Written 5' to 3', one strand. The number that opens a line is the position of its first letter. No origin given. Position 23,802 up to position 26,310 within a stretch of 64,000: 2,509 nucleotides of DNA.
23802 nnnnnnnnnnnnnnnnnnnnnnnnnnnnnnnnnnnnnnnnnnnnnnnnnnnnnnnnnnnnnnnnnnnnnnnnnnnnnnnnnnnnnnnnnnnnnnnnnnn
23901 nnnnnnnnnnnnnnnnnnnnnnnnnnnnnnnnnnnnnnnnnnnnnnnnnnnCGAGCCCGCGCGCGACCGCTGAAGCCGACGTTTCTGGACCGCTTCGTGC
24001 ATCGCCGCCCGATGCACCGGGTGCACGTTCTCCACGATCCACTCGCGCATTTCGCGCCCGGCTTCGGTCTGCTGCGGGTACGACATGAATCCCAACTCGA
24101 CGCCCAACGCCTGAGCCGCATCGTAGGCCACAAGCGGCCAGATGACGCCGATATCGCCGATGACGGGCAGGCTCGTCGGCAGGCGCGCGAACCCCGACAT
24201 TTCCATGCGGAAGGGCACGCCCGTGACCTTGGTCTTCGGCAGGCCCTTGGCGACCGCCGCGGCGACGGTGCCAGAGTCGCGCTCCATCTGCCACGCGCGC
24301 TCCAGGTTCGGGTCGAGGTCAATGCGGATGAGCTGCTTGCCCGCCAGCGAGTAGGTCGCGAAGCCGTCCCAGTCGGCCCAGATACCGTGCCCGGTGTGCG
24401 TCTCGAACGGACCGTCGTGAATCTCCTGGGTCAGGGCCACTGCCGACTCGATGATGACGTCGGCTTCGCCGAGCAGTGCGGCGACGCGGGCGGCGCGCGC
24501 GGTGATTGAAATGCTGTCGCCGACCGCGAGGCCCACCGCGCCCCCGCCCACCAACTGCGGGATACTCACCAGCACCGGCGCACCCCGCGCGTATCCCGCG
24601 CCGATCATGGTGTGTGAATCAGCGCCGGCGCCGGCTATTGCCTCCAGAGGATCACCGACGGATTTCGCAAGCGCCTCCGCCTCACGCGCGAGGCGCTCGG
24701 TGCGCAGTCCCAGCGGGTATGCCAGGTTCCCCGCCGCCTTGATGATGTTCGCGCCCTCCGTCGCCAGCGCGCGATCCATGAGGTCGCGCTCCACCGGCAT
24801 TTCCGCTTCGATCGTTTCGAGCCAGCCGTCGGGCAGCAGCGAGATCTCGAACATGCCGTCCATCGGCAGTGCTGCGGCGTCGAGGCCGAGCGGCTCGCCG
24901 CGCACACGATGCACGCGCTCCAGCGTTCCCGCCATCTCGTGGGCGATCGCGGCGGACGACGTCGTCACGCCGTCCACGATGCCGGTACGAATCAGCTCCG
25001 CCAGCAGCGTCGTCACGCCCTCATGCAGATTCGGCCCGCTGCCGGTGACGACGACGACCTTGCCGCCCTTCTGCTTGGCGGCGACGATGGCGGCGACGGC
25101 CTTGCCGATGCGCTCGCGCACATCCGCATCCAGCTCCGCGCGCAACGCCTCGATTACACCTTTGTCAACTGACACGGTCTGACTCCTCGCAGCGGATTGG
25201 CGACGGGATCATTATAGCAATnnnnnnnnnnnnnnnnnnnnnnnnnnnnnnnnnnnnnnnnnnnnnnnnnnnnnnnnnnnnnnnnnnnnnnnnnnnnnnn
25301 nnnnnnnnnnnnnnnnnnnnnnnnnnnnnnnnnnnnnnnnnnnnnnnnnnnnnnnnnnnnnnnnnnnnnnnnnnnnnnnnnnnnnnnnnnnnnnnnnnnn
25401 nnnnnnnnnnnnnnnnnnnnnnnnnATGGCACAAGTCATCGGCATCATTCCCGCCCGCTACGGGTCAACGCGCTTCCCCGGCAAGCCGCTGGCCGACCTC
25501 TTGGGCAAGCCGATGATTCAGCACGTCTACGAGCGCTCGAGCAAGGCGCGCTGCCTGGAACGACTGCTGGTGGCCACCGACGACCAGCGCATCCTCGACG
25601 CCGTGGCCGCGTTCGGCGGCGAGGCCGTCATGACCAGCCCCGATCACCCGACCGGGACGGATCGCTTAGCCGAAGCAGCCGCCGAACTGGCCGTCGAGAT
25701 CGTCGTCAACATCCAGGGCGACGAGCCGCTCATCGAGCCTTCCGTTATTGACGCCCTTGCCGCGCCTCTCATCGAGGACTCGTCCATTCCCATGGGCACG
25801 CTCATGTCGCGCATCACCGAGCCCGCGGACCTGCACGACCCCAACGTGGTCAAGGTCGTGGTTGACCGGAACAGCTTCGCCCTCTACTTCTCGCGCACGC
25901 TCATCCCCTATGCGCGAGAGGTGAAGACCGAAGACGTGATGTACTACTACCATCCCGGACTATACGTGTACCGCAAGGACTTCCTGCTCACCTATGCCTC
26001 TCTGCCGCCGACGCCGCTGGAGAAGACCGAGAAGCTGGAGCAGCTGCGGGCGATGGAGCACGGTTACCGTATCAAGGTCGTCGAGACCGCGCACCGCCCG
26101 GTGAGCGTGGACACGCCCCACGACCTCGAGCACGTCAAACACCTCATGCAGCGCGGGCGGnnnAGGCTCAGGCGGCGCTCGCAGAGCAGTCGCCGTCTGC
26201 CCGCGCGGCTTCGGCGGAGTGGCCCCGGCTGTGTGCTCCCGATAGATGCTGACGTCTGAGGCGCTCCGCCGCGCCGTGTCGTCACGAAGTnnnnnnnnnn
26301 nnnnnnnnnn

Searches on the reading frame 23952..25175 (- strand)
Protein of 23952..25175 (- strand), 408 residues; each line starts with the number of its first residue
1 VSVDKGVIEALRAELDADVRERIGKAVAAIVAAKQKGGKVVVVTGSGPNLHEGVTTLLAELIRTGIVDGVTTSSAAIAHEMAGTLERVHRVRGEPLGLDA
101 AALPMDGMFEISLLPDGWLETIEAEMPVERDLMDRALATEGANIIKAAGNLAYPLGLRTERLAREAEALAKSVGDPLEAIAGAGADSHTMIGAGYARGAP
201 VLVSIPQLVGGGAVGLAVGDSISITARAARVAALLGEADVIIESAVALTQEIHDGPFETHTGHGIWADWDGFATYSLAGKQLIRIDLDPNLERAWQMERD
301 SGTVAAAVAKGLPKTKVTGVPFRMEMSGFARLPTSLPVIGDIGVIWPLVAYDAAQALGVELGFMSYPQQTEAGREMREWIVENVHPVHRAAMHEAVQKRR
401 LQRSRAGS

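Call 43: search_protein_families(library=pfam, proteins=[window:23952-25175:-], max_evalue=0.0001)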
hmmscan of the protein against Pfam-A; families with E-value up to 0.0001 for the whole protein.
window:23952-25175:- (408 aa): 0 families

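Call 63: search_protein_families(library=ncbifam, proteins=[window:23952-25175:-], max_evalue=0.01)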
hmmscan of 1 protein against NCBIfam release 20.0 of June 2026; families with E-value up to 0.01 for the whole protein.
window:23952-25175:- (408 aa): 4 families
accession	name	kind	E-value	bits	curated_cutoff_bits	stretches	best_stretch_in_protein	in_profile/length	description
NF052581.1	GSU2086_dom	subfamily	8.2e-06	25.6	250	1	16-81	41-105/301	GSU2086 family protein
TIGR00300.1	TIGR00300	equivalog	9.7e-05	21.4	410.8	1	23-82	187-245/407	ornithine cyclodeaminase, nickel-pincer nucleotide-dependent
NF052231.1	bifunc_ArgZ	exception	0.00032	19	1025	1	32-84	484-535/696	bifunctional arginine dihydrolase/ornithine cyclodeaminase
TIGR00321.1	dhys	equivalog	0.0011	18.4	304.25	1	21-91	28-98/301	deoxyhypusine synthase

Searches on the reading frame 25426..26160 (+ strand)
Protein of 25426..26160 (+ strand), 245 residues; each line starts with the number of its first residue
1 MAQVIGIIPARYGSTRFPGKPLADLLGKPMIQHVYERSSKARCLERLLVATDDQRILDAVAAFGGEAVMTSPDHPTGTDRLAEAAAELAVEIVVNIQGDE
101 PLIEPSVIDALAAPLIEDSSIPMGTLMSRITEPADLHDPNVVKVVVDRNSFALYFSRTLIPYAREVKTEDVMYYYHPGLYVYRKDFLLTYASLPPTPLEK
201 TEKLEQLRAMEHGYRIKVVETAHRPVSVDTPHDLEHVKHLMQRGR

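Call 43: search_protein_families(library=pfam, proteins=[window:25426-26160:+], max_evalue=0.0001)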
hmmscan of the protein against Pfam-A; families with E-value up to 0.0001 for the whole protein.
window:25426-26160:+ (245 aa): 2 families
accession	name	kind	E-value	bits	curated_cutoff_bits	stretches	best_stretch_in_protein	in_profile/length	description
PF02348.25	CTP_transf_3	-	2.5e-59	201.2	22.6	1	5-216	1-217/217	Cytidylyltransferase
PF12804.13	NTP_transf_3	-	3.2e-09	37.6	27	1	19-116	15-112/160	MobA-like NTP transferase domain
